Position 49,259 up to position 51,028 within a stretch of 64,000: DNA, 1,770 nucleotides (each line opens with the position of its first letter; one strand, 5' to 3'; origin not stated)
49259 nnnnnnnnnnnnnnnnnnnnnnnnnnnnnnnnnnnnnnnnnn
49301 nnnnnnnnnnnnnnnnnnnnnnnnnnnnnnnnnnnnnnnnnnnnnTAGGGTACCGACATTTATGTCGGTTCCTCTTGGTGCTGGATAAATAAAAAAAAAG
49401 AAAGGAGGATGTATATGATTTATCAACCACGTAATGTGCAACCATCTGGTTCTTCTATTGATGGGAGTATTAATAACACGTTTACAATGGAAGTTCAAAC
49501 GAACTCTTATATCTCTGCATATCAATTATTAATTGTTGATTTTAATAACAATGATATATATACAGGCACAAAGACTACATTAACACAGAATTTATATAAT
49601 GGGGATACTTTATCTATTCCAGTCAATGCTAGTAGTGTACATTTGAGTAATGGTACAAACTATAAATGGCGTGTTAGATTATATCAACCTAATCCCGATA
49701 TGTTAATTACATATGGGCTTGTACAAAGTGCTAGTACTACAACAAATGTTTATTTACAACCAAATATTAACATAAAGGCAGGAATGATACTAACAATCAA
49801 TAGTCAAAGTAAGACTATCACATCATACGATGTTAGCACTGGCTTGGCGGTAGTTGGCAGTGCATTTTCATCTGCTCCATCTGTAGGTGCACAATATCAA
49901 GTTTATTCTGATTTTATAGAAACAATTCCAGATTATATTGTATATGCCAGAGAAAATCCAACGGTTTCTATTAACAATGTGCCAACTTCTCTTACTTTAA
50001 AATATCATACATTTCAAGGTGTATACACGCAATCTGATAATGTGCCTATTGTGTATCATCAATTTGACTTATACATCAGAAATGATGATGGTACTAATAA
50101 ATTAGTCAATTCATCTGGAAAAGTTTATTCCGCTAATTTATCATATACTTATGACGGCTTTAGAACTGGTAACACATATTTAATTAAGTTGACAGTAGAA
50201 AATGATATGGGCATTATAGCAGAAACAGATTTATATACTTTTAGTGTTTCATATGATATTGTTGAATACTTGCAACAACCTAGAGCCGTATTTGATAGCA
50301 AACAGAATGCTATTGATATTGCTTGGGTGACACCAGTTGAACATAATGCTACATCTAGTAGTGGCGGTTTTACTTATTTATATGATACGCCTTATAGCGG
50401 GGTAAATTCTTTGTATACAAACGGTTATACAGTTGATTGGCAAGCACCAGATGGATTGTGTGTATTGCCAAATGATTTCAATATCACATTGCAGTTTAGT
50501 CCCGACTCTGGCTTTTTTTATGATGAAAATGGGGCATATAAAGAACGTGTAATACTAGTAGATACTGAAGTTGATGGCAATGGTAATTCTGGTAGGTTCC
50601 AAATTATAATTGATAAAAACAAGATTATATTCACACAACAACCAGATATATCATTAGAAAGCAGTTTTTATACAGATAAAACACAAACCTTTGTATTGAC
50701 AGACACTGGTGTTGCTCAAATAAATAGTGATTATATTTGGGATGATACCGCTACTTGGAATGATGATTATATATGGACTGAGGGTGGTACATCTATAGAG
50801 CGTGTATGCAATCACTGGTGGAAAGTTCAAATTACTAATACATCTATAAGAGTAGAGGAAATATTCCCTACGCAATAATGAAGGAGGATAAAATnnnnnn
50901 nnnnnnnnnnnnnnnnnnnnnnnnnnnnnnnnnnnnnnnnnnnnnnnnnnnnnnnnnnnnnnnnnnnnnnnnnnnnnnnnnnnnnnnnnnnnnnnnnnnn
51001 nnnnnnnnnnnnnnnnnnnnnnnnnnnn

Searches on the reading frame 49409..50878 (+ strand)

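Call 13: search_protein_families(library=phrogs, max_evalue=0.00001, proteins=[window:49409-50878:+])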
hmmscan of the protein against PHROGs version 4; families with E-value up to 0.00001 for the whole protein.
window:49409-50878:+ (489 aa): 0 families

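Call 37: search_protein_families(library=pfam, max_evalue=10, proteins=[window:49409-50878:+])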
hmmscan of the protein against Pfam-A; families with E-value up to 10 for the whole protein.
window:49409-50878:+ (489 aa): 4 families
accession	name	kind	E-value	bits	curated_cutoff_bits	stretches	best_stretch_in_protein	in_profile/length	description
PF16437.10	DUF5034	-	0.011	16.1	25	1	256-356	28-130/169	Domain of unknown function (DUF5034)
PF06051.17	DUF928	-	0.033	14.4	26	1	23-113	34-120/184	Domain of Unknown Function (DUF928)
PF16262.11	DUF4916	-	0.057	13.5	27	1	262-316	73-129/170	Domain of unknown function (DUF4916)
PF07076.17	DUF1344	-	1.3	9.3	23.1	1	232-270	18-56/60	Protein of unknown function (DUF1344)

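Call 38: search_protein_families(library=ncbifam, max_evalue=1, proteins=[window:49409-50878:+])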
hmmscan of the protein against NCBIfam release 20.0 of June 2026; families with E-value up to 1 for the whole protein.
window:49409-50878:+ (489 aa): 0 families
